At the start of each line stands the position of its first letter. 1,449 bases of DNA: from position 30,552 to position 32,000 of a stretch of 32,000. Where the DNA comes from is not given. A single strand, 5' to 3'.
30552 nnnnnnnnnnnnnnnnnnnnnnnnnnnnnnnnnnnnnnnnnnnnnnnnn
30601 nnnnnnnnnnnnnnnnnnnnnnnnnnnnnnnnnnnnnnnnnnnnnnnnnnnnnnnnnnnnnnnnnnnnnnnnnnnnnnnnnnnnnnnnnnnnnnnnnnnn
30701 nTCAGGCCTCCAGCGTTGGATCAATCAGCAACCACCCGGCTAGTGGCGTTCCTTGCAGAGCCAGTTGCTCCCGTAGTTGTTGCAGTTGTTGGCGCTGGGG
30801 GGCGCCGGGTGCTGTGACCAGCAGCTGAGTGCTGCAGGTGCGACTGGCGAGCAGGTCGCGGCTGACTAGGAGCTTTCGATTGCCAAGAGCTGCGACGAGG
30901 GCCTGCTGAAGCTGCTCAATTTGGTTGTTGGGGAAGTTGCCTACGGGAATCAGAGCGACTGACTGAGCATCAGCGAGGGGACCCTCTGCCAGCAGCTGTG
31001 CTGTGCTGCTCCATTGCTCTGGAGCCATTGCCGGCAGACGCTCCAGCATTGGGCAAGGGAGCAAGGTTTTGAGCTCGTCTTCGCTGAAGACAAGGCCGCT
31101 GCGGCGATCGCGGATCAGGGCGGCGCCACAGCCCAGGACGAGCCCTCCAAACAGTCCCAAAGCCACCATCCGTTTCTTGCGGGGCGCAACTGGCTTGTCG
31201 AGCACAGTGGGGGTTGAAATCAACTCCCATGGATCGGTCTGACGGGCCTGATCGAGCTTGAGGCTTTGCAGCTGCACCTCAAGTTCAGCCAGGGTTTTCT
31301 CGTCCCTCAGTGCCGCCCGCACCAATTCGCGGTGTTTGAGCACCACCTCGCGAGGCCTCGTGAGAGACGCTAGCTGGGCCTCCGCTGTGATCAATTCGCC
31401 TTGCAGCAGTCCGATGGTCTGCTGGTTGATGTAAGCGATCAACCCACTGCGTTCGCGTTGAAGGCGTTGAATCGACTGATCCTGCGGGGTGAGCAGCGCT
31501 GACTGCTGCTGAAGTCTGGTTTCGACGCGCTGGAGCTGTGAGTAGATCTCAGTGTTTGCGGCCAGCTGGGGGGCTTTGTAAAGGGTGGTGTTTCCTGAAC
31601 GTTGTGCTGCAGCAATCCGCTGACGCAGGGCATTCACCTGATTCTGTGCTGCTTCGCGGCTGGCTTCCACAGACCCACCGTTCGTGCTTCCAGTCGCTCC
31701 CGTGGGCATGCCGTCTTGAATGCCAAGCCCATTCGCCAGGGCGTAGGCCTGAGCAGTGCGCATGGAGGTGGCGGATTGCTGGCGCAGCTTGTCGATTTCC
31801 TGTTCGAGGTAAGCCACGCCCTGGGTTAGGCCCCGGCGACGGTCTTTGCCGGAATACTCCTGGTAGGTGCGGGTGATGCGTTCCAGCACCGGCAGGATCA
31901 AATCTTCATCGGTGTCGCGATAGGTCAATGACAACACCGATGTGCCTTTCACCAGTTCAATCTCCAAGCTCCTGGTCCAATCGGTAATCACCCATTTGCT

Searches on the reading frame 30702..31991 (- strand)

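Call 61: search_protein_families(library=pfam, proteins=[window:30702-31991:-], max_evalue=0.1)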
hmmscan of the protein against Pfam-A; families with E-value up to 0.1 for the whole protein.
window:30702-31991:- (429 aa): 1 family
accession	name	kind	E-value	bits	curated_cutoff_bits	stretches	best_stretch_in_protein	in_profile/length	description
PF13807.11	GNVR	-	6.3e-08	32.9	27.7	1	232-295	14-81/82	G-rich domain on putative tyrosine kinase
